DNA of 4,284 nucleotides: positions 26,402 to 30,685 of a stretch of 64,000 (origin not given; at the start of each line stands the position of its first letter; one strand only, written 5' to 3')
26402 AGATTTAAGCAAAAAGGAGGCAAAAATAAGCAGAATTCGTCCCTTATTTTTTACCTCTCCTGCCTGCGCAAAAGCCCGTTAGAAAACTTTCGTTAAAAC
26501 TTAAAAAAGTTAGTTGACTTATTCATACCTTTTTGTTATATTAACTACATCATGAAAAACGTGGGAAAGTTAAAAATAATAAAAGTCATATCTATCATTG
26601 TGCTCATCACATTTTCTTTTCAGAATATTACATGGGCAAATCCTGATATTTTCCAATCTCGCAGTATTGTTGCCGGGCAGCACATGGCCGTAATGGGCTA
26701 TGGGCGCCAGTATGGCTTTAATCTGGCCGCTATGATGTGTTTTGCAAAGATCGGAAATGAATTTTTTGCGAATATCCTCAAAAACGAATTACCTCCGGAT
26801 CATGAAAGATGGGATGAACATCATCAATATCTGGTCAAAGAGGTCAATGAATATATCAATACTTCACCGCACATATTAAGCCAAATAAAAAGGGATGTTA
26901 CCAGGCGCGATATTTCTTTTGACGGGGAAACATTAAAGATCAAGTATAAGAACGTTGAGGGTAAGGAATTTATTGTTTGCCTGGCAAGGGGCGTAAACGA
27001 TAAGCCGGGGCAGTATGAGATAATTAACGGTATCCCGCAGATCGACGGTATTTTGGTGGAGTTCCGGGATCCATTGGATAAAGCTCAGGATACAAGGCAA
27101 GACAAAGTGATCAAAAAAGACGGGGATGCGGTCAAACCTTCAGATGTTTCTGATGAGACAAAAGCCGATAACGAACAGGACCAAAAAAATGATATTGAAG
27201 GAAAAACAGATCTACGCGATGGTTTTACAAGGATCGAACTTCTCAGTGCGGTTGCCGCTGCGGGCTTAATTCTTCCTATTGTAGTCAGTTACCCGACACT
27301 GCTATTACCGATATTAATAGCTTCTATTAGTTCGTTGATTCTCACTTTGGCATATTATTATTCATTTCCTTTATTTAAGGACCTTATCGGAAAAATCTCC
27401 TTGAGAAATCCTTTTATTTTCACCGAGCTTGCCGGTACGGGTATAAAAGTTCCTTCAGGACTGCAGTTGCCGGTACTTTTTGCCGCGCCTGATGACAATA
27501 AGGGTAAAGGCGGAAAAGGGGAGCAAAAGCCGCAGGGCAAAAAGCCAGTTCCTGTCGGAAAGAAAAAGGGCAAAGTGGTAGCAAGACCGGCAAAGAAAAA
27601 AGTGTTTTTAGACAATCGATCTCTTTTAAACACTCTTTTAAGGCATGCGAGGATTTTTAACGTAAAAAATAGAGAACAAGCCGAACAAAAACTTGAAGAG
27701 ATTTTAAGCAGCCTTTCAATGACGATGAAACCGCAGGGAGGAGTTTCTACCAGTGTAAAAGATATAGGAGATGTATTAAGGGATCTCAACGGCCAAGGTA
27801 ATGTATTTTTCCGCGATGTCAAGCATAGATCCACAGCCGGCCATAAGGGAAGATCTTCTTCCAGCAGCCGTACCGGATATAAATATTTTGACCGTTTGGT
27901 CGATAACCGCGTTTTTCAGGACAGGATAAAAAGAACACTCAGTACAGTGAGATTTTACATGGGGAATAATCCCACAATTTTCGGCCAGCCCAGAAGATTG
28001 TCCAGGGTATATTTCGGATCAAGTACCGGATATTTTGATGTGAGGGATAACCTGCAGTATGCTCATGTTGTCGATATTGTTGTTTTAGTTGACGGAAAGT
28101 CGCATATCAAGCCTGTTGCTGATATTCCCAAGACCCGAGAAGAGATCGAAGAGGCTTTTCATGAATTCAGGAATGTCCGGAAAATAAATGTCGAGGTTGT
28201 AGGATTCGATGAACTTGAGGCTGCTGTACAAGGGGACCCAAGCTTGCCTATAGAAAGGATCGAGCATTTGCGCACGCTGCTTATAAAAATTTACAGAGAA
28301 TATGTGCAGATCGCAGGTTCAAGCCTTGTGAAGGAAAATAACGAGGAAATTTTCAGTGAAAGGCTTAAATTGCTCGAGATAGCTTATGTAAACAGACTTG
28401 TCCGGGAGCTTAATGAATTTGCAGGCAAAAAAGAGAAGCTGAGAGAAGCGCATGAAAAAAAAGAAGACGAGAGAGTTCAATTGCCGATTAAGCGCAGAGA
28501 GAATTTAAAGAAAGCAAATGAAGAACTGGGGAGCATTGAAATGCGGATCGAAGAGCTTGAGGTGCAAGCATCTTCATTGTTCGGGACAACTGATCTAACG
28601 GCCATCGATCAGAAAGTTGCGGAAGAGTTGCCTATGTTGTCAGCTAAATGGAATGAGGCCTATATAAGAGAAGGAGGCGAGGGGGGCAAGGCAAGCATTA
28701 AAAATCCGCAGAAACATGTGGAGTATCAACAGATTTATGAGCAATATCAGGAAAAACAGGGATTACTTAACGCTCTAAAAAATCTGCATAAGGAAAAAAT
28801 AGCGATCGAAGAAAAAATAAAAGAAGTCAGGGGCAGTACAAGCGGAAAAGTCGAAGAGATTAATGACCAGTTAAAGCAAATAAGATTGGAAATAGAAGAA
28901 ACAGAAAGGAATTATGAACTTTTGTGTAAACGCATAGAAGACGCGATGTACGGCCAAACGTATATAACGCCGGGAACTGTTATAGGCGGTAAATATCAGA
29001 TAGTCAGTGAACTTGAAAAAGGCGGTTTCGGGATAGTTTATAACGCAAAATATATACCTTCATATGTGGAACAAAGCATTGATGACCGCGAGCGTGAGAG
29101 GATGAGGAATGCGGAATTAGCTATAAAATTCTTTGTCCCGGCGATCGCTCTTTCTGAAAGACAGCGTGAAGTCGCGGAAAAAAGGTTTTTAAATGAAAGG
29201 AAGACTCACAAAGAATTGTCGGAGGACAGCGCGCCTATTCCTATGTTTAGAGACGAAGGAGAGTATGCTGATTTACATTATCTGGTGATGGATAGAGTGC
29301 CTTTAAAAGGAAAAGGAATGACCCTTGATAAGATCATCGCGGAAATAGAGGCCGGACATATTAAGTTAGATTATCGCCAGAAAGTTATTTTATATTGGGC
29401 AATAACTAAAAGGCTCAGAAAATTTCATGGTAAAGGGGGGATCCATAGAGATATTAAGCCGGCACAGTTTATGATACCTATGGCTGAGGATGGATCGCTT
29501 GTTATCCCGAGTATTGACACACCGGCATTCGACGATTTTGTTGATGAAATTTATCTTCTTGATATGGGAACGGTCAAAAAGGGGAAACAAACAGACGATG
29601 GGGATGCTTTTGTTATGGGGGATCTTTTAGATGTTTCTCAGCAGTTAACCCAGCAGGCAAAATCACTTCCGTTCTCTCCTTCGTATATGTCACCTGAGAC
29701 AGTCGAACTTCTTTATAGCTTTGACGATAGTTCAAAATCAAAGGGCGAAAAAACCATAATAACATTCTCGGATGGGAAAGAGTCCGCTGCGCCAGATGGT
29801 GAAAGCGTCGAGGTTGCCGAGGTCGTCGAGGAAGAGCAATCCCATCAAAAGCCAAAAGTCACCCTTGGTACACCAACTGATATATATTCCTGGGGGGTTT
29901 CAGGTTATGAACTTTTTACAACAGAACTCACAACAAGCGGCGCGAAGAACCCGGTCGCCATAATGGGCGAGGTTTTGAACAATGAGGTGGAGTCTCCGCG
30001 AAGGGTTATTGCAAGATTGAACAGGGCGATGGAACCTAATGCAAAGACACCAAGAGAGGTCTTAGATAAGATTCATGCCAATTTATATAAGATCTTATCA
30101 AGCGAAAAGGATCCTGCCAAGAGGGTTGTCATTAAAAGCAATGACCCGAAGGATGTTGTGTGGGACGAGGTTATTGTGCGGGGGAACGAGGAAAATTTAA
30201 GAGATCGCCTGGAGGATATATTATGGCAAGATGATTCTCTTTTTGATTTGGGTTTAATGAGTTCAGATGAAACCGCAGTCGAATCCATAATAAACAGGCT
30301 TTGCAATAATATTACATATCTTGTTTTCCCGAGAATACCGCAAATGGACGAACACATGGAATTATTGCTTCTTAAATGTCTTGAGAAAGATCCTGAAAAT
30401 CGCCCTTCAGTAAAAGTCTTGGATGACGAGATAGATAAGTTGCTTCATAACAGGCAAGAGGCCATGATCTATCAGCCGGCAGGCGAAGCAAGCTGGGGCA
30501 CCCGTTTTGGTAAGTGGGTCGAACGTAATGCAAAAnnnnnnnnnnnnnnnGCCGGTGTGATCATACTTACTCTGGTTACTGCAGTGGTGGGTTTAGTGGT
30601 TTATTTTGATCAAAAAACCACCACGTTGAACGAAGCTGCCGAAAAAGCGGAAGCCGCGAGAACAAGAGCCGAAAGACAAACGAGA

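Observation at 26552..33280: Giant 2242-aa ORF with an embedded atypical Hanks-type Ser/Thr kinase domain, TM segments, ~250 residues of continuous coiled coil and a TPR-like block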

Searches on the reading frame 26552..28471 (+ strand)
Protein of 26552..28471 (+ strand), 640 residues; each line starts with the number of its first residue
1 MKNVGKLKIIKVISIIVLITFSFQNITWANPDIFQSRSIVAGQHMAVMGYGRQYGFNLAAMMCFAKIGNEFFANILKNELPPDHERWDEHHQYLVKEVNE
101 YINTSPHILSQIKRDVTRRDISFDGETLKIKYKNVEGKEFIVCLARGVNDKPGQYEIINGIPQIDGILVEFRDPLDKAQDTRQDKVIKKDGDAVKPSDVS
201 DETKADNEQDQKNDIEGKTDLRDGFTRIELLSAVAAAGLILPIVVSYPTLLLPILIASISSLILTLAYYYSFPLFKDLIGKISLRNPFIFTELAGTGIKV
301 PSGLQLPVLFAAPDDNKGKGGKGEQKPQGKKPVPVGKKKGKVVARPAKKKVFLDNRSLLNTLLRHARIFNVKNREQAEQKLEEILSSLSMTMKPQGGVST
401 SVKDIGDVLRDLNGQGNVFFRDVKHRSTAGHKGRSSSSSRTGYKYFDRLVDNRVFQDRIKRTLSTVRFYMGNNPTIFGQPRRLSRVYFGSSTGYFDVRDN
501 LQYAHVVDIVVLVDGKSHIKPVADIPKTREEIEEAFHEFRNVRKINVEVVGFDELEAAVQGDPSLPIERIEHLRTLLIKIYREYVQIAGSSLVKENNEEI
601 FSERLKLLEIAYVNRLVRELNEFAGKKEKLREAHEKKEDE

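Call 11: find_homologous_proteins(query=window:26552-28471:+, max_evalue=0.001)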
Query window:26552-28471:+: 8000 candidates shared short words with the query, none scored E <= 0.001.

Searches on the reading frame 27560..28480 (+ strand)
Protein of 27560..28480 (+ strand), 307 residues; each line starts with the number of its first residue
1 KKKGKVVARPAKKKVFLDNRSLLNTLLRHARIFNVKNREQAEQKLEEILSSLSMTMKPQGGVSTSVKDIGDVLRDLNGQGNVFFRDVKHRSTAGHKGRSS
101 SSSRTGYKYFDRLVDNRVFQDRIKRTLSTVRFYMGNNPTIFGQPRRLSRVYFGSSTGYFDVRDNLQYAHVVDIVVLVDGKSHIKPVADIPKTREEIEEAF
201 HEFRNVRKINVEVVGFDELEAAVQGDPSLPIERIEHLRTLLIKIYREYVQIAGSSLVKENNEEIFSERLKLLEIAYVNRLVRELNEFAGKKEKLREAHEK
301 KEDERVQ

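Call 22: search_solved_structures(query=window:27560-28480:+, max_evalue=10)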
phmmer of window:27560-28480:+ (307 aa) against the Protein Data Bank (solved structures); distinct sequences matched with E-value up to 10: 1.
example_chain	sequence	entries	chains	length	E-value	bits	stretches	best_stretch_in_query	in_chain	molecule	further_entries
6urf_A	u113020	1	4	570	0.74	12.7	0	162-223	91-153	NAD-dependent malic enzyme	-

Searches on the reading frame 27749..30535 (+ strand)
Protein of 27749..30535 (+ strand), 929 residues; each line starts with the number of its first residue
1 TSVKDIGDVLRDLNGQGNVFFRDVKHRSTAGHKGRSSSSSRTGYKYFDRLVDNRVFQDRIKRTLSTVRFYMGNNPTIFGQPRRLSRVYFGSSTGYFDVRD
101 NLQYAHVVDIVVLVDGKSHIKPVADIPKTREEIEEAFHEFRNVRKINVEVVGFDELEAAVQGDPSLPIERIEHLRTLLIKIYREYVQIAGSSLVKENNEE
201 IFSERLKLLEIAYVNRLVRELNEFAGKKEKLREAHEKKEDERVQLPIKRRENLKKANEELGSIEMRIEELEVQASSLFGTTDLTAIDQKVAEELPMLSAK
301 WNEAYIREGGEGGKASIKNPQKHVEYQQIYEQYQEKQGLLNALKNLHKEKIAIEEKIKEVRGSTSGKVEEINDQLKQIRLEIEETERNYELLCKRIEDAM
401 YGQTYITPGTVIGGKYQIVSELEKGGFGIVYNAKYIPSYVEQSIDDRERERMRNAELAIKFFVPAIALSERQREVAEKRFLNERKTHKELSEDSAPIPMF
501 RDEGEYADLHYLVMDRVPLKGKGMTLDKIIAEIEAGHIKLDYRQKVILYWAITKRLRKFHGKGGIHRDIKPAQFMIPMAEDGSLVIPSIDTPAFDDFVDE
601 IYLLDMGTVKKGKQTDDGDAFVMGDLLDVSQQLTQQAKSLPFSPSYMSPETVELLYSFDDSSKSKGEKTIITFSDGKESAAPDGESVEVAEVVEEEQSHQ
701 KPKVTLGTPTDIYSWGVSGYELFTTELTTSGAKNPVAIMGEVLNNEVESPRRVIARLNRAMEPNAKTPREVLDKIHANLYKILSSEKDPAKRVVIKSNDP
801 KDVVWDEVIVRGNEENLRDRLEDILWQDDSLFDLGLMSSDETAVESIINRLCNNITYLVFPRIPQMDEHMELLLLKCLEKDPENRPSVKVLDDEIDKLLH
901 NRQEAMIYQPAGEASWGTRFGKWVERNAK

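Call 69: predict_structure(alignment_id=A4)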
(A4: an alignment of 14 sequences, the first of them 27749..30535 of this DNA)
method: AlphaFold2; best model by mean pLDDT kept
length: 929 residues; sequences in the alignment: 14
mean_pLDDT: 73.8   pTM: 0.61
mean pLDDT of the five models: 73.8, 72.8, 70.2, 67.7, 67.4
residues with pLDDT >= 90: 92; 70-90: 556; 50-70: 151; < 50: 130
segments of 3 or more residues with pLDDT < 50: 30-41, 280-287, 289-291, 293-295, 301-319, 616-641, 658-705
pLDDT, mean of each block of 10 residues (from residue 1): 84 79 66 34 65 85 84 74 78 82 77 78 56 59 74 88 87 90 88 75 81 90 88 88 81 83 83 68 47 49 41 40 70 82 84 74 69 88 87 87 83 83 72 73 59 74 70 78 86 88 85 70 81 82 94 92 81 86 85 91 77 52 40 37 75 61 37 29 33 33 51 91 85 75 84 86 71 77 83 79 78 78 80 59 75 76 84 92 87 93 84 58 70
secondary structure, 60 per line:
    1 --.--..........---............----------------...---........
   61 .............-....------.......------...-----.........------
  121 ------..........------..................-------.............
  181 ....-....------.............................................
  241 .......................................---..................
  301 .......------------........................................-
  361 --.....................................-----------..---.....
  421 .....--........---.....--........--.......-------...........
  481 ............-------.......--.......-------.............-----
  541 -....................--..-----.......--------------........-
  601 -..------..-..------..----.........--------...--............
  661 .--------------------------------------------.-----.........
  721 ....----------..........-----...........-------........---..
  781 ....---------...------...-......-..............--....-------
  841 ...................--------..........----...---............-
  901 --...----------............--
elements in order (helices of 4 or more, strands of 3 or more residues): H6-15 H19-30 E47-49 H53-73 H75-78 E85-91 E98-100 E106-114 H127-136 E143-152 H153-160 H168-184 E186-189 H196-279 H283-307 H320-359 H363-399 E416-425 E428-435 H439-443 H446-453 E456-462 H470-492 E500-506 E509-515 E523-525 H526-535 H542-561 E574-577 H592-599 H627-635 H649-661 H712-724 H735-744 H750-760 H768-775 H779-784 E794-796 E803-805 H807-812 H814-827 H830-833 H841-859 H868-877 H888-899 H916-927

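Call 74: fold_search(model_id=the predicted structure, library=pdb)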
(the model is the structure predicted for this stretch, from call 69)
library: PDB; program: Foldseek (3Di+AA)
matches with E <= 10: 1428; with E <= 0.001: 1085
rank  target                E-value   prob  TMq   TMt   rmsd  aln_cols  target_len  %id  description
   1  5cyz_A                7.9e-09  1.00  0.23  0.52  19.3       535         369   15  Structure of S. cerevisiae Hrr25:Mam1 complex, form 1 (released 2016-08-03)
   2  3k2l                  2.0e-08  1.00  0.23  0.49  16.4       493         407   13  Crystal Structure of dual-specificity tyrosine phosphorylation regulated kinase 2 (DYRK2) (released 2009-10-13)
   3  5czo_B                2.0e-08  1.00  0.21  0.49  18.4       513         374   15  Structure of S. cerevisiae Hrr25:Mam1 complex, form 2 (released 2016-08-03)
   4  6q8p_C                2.4e-08  1.00  0.22  0.56  15.5       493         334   14  Structure of CLK1 with bound N-methyl-10-nitropyrido[3,4-g]quinazolin-2-amine (released 2019-02-20)
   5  3kk9                  2.8e-08  1.00  0.20  0.59   5.2       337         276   16  CaMKII Substrate Complex B (released 2010-02-09)
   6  3kk8                  3.3e-08  1.00  0.21  0.59   5.1       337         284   16  CaMKII Substrate Complex A (released 2010-02-09)
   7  5czo_A                3.6e-08  1.00  0.22  0.49  19.7       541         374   14  Structure of S. cerevisiae Hrr25:Mam1 complex, form 2 (released 2016-08-03)
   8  6pk6                  3.9e-08  1.00  0.22  0.57  16.4       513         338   14  Human PRPF4B bound to benzothiophene inhibitor 329 (released 2019-08-28)
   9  4ijp_A                4.7e-08  1.00  0.22  0.58  16.3       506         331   14  Crystal Structure of Human PRPF4B kinase domain in complex with 4-{5-[(2-Chloro-pyridin-4-ylmethyl)-carbamoyl]-thiophe (released 2013-08-28)
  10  5u94                  5.6e-08  1.00  0.21  0.70   9.6       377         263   16  Crystal structure of the Mycobacterium tuberculosis PASTA kinase PknB in complex with the potential theraputic kinase in (released 2017-12-20)
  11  4ijp_B                5.6e-08  1.00  0.22  0.55  16.1       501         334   14  Crystal Structure of Human PRPF4B kinase domain in complex with 4-{5-[(2-Chloro-pyridin-4-ylmethyl)-carbamoyl]-thiophe (released 2013-08-28)
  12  7ejv_B                6.5e-08  1.00  0.23  0.51  16.5       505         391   13  The co-crystal structure of DYRK2 with YK-2-69 (released 2022-04-06)
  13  4yu2_A                7.1e-08  1.00  0.24  0.58  15.9       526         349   13  Crystal structure of DYRK1A with harmine-derivatized AnnH-75 inhibitor (released 2015-03-25)
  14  8hlt_A                7.4e-08  1.00  0.23  0.51  16.1       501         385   13  The co-crystal structure of DYRK2 with YK-2-99B (released 2023-12-13)
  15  8yev_B                8.5e-08  1.00  0.22  0.55  15.9       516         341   13  Dual-specificity tyrosine phosphorylation-regulated kinase 1A in complex with coumestrol (released 2025-01-01)
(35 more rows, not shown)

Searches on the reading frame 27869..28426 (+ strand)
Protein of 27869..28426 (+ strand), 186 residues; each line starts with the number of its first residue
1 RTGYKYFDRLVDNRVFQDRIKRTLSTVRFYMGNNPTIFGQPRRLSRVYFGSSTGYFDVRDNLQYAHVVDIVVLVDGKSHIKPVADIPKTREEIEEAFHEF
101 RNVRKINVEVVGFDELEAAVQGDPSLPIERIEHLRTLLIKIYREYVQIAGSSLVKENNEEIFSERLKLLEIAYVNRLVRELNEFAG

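Call 55: find_related_loci(query=A6, collection=metagenome_contigs, flank=10000)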
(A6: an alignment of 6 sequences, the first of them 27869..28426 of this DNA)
Query A6 (186 aa) in metagenome_contigs; peptide patterns used: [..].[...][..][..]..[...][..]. (x = any residue, [..] = any of these).
71 stretches matched a pattern; 1 encode a relative of the query (tblastn E <= 1e-3); 1 distinct loci.
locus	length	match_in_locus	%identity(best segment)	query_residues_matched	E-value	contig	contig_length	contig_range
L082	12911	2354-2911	36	2-186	4e-30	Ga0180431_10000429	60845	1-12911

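Call 71: search_solved_structures(query=A5, max_evalue=10)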
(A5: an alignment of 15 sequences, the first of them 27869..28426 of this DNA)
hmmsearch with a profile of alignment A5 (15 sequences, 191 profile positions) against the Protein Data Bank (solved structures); distinct sequences matched with E-value up to 10: 2.
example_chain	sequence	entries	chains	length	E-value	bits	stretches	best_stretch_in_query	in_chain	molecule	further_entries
1j4a_A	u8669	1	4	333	0.39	13.2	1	93-142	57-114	D-LACTATE DEHYDROGENASE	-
1j49_A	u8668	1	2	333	0.39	13.2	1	93-142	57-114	D-LACTATE DEHYDROGENASE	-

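Call 89: search_protein_families(library=pfam, proteins=[L082:10982-11392:+], max_evalue=0.001)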
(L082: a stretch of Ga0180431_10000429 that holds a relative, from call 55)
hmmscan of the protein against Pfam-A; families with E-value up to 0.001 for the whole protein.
L082:10982-11392:+ (136 aa): 1 family
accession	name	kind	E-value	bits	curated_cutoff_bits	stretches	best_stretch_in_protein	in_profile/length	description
PF00072.30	Response_reg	-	1.1e-23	83.9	30.2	1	6-115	1-109/111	Response regulator receiver domain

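Call 93: find_related_loci(query=A6, collection=viral_contigs, flank=5000)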
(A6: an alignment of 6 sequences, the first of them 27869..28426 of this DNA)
Query A6 (186 aa) in viral_contigs; peptide patterns used: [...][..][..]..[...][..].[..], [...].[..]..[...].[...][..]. (x = any residue, [..] = any of these).
39 stretches matched a pattern, but none encodes a relative of the query by tblastn (E <= 1e-3).

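Call 104: search_protein_families(library=pfam, alignment_id=A5, max_evalue=10)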
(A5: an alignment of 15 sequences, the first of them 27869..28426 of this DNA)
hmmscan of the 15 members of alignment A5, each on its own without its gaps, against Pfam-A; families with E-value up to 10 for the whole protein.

A. member 1, window:27869-28426:+ (186 aa): 0 families

B. families by the number of members that match (of 15 scanned): 6 families
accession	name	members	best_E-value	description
PF02050.21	FliJ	1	0.04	Flagellar FliJ protein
PF10382.14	ZGRF1-like_N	1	0.048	DNA helicase ZGRF1-like, N-terminal domain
PF24100.1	DUF7381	1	0.058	Domain of unknown function (DUF7381)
PF20308.4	TPR-S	1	0.16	Tetratricopeptide Repeats-Sensor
PF18908.5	DUF5663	1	0.17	Protein of unknown function (DUF5663)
PF07146.16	DUF1389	1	0.18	Protein of unknown function (DUF1389)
